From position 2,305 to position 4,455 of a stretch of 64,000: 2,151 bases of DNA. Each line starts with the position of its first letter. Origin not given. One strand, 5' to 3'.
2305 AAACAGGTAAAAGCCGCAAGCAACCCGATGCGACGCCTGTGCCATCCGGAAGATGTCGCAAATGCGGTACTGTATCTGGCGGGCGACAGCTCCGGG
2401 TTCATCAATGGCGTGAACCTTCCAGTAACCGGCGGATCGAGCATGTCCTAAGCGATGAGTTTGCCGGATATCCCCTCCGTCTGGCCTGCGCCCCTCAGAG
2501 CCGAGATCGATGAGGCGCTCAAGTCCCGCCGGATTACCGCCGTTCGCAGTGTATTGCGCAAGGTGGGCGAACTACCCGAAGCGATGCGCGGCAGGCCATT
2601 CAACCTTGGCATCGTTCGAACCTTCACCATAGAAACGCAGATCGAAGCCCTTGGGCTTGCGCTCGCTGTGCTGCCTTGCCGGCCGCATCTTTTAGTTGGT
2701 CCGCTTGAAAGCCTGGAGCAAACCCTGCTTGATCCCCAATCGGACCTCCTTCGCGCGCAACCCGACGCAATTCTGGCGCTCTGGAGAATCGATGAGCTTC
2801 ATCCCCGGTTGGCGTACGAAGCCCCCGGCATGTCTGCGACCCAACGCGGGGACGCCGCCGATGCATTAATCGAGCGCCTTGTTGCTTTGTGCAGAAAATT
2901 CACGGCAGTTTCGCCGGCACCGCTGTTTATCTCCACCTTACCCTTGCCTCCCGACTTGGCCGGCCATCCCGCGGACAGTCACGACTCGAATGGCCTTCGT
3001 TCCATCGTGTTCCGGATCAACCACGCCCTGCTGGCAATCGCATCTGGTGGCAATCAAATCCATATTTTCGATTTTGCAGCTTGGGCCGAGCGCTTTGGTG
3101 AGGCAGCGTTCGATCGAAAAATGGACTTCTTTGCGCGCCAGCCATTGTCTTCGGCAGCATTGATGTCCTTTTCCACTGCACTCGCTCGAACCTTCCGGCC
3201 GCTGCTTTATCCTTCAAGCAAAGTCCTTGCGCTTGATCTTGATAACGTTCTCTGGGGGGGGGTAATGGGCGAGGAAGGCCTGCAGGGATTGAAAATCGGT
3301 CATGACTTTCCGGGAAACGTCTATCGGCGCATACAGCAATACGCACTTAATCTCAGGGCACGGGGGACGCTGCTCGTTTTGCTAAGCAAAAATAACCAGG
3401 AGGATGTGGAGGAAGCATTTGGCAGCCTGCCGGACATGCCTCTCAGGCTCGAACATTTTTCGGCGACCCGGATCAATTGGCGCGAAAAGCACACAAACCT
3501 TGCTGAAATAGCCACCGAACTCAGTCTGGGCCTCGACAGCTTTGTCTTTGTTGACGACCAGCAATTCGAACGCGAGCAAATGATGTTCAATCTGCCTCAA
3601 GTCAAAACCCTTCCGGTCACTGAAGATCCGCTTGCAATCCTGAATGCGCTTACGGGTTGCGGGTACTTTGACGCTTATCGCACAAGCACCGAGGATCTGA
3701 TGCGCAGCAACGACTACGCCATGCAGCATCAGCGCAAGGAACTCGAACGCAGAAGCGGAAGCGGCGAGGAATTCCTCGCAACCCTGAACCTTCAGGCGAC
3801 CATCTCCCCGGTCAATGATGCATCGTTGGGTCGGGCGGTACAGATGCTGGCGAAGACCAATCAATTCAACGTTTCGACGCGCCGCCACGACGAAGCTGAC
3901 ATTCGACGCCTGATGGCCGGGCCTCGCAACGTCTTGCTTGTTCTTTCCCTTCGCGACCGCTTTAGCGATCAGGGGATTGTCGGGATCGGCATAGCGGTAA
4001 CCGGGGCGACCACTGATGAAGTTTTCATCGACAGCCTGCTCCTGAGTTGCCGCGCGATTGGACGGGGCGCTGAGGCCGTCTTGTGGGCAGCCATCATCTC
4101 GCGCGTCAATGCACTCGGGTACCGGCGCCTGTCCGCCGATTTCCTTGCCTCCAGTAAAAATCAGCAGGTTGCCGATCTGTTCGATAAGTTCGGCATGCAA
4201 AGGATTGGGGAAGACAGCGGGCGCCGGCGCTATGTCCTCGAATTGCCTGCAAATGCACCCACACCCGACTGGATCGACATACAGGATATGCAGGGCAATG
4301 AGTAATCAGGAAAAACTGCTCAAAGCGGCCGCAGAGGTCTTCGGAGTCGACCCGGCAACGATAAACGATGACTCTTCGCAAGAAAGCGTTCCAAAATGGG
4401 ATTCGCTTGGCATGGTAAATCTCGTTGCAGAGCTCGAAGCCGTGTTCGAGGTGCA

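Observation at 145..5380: ACP-centred acyl-tailoring cassette (GNAT, MaoC-SDR, FkbH-like loader, ACP, NodB-type deacetylase) heading a surface-glycan operon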

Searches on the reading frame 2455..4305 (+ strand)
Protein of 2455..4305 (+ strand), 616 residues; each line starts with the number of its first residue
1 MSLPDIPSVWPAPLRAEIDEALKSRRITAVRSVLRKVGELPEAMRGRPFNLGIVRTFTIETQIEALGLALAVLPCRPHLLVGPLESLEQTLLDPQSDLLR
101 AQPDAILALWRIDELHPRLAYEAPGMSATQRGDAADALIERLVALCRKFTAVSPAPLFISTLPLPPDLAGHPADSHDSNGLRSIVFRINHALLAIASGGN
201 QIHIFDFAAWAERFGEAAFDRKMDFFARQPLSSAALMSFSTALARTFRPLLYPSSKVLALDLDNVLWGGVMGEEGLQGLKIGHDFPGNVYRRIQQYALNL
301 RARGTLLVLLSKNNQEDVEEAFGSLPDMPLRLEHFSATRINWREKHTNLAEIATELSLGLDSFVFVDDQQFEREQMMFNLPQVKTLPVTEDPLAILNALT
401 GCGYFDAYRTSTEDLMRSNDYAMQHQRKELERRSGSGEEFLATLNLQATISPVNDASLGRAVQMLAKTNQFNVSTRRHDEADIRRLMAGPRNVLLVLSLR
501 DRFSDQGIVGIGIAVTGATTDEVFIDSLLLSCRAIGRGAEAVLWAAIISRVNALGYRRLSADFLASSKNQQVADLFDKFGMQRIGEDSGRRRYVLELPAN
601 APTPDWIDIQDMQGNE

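Call 3: search_protein_families(library=pfam, proteins=[window:2455-4305:+], max_evalue=0.01)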
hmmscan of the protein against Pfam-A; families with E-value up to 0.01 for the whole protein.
window:2455-4305:+ (616 aa): 1 family
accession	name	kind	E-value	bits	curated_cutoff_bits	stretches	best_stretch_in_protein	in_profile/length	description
PF21211.3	FkbH_N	-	0.00065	20.1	27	1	83-240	34-184/192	FkbH, N-terminal domain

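Call 4: search_protein_families(library=ncbifam, proteins=[window:2455-4305:+], max_evalue=0.01)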
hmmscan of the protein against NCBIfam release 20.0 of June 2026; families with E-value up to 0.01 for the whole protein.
window:2455-4305:+ (616 aa): 2 families
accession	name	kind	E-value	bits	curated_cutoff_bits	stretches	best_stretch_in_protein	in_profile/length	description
TIGR01686.1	FkbH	subfamily_domain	8.2e-77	258.5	146.65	1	254-581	2-319/323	FkbH domain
TIGR01681.1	HAD-SF-IIIC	subfamily_domain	2.2e-16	60.9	35.75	1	256-377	1-129/132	HAD-IIIC family phosphatase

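Call 9: find_related_loci(query=window:2455-4305:+, collection=genome_contigs, flank=8000)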
Query window:2455-4305:+ (616 aa) in genome_contigs; peptide patterns used: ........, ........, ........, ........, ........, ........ (x = any residue, [..] = any of these).
35 stretches matched a pattern, but none encodes a relative of the query by tblastn (E <= 1e-3).

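Call 10: search_solved_structures(query=window:2455-4305:+, max_evalue=0.01, show_alignments=2)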
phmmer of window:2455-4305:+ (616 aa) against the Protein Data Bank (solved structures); distinct sequences matched with E-value up to 0.01: 1.
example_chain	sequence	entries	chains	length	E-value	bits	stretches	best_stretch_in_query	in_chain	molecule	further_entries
3slr_A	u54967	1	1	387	1.5e-29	106.4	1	85-406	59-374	uncharacterized protein BF1531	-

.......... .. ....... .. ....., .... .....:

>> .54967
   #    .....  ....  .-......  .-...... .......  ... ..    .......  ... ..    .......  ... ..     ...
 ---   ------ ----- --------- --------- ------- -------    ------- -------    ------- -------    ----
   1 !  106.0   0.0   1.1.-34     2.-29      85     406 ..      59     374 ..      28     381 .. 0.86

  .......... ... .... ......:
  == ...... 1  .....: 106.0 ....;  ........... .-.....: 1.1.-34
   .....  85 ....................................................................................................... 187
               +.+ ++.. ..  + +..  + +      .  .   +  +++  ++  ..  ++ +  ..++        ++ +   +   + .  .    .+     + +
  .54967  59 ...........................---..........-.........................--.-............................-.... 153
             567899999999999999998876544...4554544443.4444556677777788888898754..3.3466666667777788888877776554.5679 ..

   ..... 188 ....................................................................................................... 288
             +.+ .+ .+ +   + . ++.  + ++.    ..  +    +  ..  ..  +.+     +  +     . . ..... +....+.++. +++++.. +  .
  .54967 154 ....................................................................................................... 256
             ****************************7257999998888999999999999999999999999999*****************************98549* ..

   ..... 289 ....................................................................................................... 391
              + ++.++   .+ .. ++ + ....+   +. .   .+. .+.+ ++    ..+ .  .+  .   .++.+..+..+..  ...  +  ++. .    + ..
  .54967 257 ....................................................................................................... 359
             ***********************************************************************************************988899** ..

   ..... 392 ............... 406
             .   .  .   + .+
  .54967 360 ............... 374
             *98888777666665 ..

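Call 12: find_homologous_proteins(query=window:2455-4305:+, max_evalue=1e-10)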
Query window:2455-4305:+ (616 aa): 944 proteins with E <= 1e-10 among 8000 candidates; the best 120 are listed.
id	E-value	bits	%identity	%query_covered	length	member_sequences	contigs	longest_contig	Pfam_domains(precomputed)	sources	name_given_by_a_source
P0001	0.0e+0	1322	96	100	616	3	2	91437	-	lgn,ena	-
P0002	0.0e+0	1068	77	100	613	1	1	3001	-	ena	-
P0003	0.0e+0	1035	75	99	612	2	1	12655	-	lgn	-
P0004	5.1e-293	991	70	99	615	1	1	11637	PF21211.4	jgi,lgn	-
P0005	1.6e-230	785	57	99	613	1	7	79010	PF21211.4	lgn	-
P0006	3.9e-225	767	56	100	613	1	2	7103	-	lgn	-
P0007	8.9e-221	753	56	99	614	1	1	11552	-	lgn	-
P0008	6.1e-218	743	55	100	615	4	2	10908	-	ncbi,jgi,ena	-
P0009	9.8e-218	743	56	99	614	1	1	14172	-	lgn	-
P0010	3.0e-217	741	56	100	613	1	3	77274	-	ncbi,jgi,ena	-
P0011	3.2e-217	741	54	99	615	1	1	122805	-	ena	-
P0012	7.1e-217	740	56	99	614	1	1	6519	-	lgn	-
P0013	1.4e-216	739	56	98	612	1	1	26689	-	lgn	-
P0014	1.9e-216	738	58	99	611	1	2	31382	-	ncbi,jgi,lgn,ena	-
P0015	3.4e-216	738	56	99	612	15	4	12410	PF21211.4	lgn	-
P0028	1.5e-210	719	53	99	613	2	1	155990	-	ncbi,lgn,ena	-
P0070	1.9e-186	639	49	99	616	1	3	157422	-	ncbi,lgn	-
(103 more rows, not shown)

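Call 14: find_encoding_contigs(protein=P0001, flank=10000, max_places=2)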
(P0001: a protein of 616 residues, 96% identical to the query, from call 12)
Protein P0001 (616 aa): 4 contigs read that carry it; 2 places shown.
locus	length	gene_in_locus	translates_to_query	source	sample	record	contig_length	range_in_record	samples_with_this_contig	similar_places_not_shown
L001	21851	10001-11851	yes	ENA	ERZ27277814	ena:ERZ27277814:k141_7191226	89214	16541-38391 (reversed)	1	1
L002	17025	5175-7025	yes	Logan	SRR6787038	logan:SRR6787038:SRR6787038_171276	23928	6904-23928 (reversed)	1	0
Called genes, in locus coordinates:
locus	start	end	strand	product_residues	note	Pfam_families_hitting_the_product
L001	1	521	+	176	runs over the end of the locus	PF08241:Methyltransf_11 (weak), PF13489:Methyltransf_23 (weak)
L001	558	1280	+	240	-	PF13489:Methyltransf_23, PF08241:Methyltransf_11, PF13649:Methyltransf_25 (faint)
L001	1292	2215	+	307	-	PF01073:3Beta_HSD, PF01370:Epimerase, PF02719:Polysacc_synt_2 (weak), PF04321:RmlD_sub_bind, PF07993:NAD_binding_4 (faint), PF16363:GDP_Man_Dehyd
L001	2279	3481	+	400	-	PF13439:Glyco_transf_4 (weak), PF00534:Glycos_transf_1, PF13692:Glyco_trans_1_4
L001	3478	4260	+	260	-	PF00483:NTP_transferase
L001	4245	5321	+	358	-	PF01073:3Beta_HSD (weak), PF01370:Epimerase, PF02719:Polysacc_synt_2 (weak), PF04321:RmlD_sub_bind (weak), PF16363:GDP_Man_Dehyd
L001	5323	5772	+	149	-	PF00908:dTDP_sugar_isom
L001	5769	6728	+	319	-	PF01073:3Beta_HSD, PF01370:Epimerase, PF04321:RmlD_sub_bind, PF13460:NAD_binding_10, PF16363:GDP_Man_Dehyd, PF07993:NAD_binding_4 (weak)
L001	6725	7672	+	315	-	PF00535:Glycos_transf_2, PF10111:Glyco_tranf_2_2, PF13641:Glyco_tranf_2_3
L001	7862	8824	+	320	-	-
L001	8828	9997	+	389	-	PF01575:MaoC_dehydratas, PF13452:FAS1_DH_region (weak), PF00106:adh_short, PF01370:Epimerase, PF08659:KR (weak), PF13561:adh_short_C2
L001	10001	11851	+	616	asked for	-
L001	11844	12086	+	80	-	PF00550:PP-binding (weak)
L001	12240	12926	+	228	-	PF01522:Polysacc_deac_1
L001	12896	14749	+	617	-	PF00535:Glycos_transf_2, PF13489:Methyltransf_23, PF01209:Ubie_methyltran, PF05401:NodS (weak), PF08241:Methyltransf_11, PF08242:Methyltransf_12, PF13649:Methyltransf_25, PF13847:Methyltransf_31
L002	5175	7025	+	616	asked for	-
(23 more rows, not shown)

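Call 15: find_related_loci(query=A1, collection=genome_contigs, flank=10000)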
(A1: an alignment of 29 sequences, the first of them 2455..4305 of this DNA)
Query A1 (616 aa) in genome_contigs; peptide patterns used: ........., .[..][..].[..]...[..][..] (x = any residue, [..] = any of these).
600 stretches matched a pattern (row limit reached: there are more); 594 encode a relative of the query (tblastn E <= 1e-3); the best 80 are kept; 80 distinct loci.
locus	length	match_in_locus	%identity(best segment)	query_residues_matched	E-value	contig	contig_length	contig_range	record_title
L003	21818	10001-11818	46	5-616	3e-167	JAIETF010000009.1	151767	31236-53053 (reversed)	MAG: Candidatus Obscuribacterales bacterium isolate time.spades.CONCOCT.1kb_020 c_000000000024, whole genome shotgun seq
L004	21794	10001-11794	46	12-616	5e-167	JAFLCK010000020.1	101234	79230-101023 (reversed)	MAG: Candidatus Obscuribacter phosphatis isolate UWPOB_OBS1 gnl_X_NNKDJJKM_20, whole genome shotgun sequence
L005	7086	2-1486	49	112-610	7e-151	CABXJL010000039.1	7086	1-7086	MAG: uncultured gamma proteobacterium genome assembly, contig: AG-319-E10_NODE_39, whole genome shotgun sequence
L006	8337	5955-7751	38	7-605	3e-131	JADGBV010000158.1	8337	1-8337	MAG: Planctomycetota bacterium isolate nwagbin3 nwag_bin3_NODE_158_length_8337_cov_3.748426, whole genome shotgun sequen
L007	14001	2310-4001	39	43-607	2e-130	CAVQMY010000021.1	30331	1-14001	MAG: uncultured Verrucomicrobiae bacterium isolate MFD00082.bin.2.52 genome assembly, contig: contig_18642, whole genome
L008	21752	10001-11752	37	39-616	8e-106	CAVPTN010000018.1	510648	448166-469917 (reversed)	MAG: uncultured Acidobacteriaceae bacterium isolate MFD09671.bin.2.87 genome assembly, contig: contig_9033, whole genome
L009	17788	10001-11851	34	11-610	1e-103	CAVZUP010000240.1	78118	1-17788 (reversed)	MAG: uncultured Acidobacteriaceae bacterium isolate MFD05379.bin.1.4 genome assembly, contig: contig_8826, whole genome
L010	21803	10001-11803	35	15-614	2e-103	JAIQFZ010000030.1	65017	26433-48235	MAG: Terriglobia bacterium isolate SRVP_41 SRVP18_hole-7m-from-trench_1_20cm_scaffold_567, whole genome shotgun sequence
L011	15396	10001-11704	38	53-616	2e-102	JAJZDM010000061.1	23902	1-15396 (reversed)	MAG: Acidobacteria bacterium isolate JA4.bin7 NODE_1822_length_23902_cov_4.420273, whole genome shotgun sequence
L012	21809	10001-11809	35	5-611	1e-102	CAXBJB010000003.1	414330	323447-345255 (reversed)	MAG TPA_asm: uncultured Alphaproteobacteria bacterium isolate ERR2762157_binner12_Refined_11 genome assembly, contig: ER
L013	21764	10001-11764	37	40-616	5e-102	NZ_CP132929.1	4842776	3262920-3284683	Tunturiibacter empetritectus strain M8UP27 chromosome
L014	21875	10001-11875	34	11-610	3e-102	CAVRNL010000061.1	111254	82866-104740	MAG: uncultured Acidobacteriaceae bacterium isolate MFD01223.bin.2.77 genome assembly, contig: contig_27307, whole genom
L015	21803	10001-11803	35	5-609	2e-101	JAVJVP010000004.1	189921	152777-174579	MAG: Rhodospirillales bacterium isolate C2-GNP5-11 k141_19559, whole genome shotgun sequence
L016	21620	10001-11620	37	49-591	1e-101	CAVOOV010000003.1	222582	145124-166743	MAG: uncultured Solirubrobacterales bacterium isolate MFD00125.bin.2.70 genome assembly, contig: contig_17125, whole gen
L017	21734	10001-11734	34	42-615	3e-104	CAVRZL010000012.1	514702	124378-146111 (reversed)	MAG: uncultured Acidobacteriota bacterium isolate MFD06085.bin.3.99 genome assembly, contig: contig_37940, whole genome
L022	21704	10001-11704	36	48-616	9e-100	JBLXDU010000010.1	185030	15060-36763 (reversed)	MAG: Rhodospirillales bacterium isolate ES20-16 S20maxbin_out.036RE.5K@10, whole genome shotgun sequence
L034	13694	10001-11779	36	32-616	1e-97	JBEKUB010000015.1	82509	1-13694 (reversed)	MAG: Terracidiphilus sp. isolate SPRUCE 571 SPRUCE_571_15, whole genome shotgun sequence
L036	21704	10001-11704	34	38-609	3e-97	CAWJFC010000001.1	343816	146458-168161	MAG: uncultured Acidobacteriaceae bacterium isolate MFD04780.bin.1.16 genome assembly, contig: contig_10418, whole genom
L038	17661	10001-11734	33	33-610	3e-97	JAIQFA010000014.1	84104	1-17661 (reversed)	MAG: Terriglobia bacterium isolate SRVP_18 SR-VP_26_10_2019_B_40cm_scaffold_329, whole genome shotgun sequence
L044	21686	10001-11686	34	49-610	2e-96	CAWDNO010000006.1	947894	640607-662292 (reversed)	MAG: uncultured Acidobacteriota bacterium isolate MFD03346.bin.2.94 genome assembly, contig: contig_27185, whole genome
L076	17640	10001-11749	37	32-607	3e-91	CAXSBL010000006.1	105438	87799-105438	MAG: uncultured Bryocella sp. isolate private_X11_metawrap_bin.1 genome assembly, contig: private_X11_metawrap_bin.1_6,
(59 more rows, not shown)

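Call 32: find_encoding_contigs(protein=P0070, flank=10000, max_places=1)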
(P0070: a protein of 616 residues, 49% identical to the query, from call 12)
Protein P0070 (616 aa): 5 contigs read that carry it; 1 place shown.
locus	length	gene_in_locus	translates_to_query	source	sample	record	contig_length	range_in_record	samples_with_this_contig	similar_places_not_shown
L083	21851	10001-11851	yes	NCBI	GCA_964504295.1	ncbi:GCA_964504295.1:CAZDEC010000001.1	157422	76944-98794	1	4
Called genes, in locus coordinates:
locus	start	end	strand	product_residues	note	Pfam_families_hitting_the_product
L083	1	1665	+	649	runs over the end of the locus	PF13522:GATase_6, PF13537:GATase_7, PF00733:Asn_synthase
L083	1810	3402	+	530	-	-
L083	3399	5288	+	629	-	PF00534:Glycos_transf_1, PF13692:Glyco_trans_1_4, PF13489:Methyltransf_23, PF08241:Methyltransf_11, PF08242:Methyltransf_12, PF13649:Methyltransf_25, PF13847:Methyltransf_31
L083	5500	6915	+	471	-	-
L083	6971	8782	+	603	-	PF00664:ABC_membrane (weak), PF02463:SMC_N (faint), PF00005:ABC_tran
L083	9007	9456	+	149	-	-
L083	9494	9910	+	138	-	PF13669:Glyoxalase_4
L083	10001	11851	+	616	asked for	-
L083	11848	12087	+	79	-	PF00550:PP-binding (faint)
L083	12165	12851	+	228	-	PF00483:NTP_transferase, PF12804:NTP_transf_3 (weak)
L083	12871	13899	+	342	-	PF04321:RmlD_sub_bind, PF01073:3Beta_HSD, PF01370:Epimerase, PF02719:Polysacc_synt_2, PF07993:NAD_binding_4, PF16363:GDP_Man_Dehyd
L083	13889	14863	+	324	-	PF00535:Glycos_transf_2, PF10111:Glyco_tranf_2_2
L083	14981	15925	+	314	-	PF01073:3Beta_HSD, PF01370:Epimerase, PF02719:Polysacc_synt_2, PF04321:RmlD_sub_bind, PF13460:NAD_binding_10, PF16363:GDP_Man_Dehyd, PF07993:NAD_binding_4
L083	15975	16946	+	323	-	PF00535:Glycos_transf_2, PF10111:Glyco_tranf_2_2, PF13641:Glyco_tranf_2_3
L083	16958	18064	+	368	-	-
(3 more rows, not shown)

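Call 33: find_encoding_contigs(protein=P0028, flank=10000, max_places=1)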
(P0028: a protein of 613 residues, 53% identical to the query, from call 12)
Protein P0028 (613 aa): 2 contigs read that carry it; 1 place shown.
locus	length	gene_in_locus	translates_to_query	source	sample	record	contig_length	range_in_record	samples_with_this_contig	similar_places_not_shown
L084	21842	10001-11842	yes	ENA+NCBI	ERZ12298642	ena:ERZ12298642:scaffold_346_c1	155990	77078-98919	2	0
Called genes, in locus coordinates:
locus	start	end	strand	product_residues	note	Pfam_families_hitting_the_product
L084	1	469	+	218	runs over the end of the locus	PF00702:Hydrolase, PF13419:HAD_2, PF13242:Hydrolase_like (weak)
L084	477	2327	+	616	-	-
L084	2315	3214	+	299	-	PF05401:NodS, PF01209:Ubie_methyltran (weak), PF13489:Methyltransf_23, PF05175:MTS, PF13847:Methyltransf_31, PF08241:Methyltransf_11, PF08242:Methyltransf_12, PF13649:Methyltransf_25, +2 more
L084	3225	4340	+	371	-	PF00155:Aminotran_1_2 (weak), PF01041:DegT_DnrJ_EryC1, PF00266:Aminotran_5 (weak)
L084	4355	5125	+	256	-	PF00483:NTP_transferase, PF12804:NTP_transf_3 (weak)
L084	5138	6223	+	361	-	PF01073:3Beta_HSD (weak), PF01370:Epimerase, PF02719:Polysacc_synt_2, PF04321:RmlD_sub_bind (weak), PF16363:GDP_Man_Dehyd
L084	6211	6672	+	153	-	-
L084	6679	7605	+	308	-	PF00535:Glycos_transf_2, PF10111:Glyco_tranf_2_2, PF13641:Glyco_tranf_2_3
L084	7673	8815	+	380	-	-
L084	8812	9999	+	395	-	PF01575:MaoC_dehydratas, PF00106:adh_short, PF01370:Epimerase (weak), PF13561:adh_short_C2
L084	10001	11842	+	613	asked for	-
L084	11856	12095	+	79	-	-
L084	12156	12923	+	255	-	PF01522:Polysacc_deac_1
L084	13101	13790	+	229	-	PF00483:NTP_transferase, PF12804:NTP_transf_3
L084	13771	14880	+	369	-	PF04321:RmlD_sub_bind, PF01073:3Beta_HSD, PF01370:Epimerase, PF02719:Polysacc_synt_2, PF07993:NAD_binding_4, PF16363:GDP_Man_Dehyd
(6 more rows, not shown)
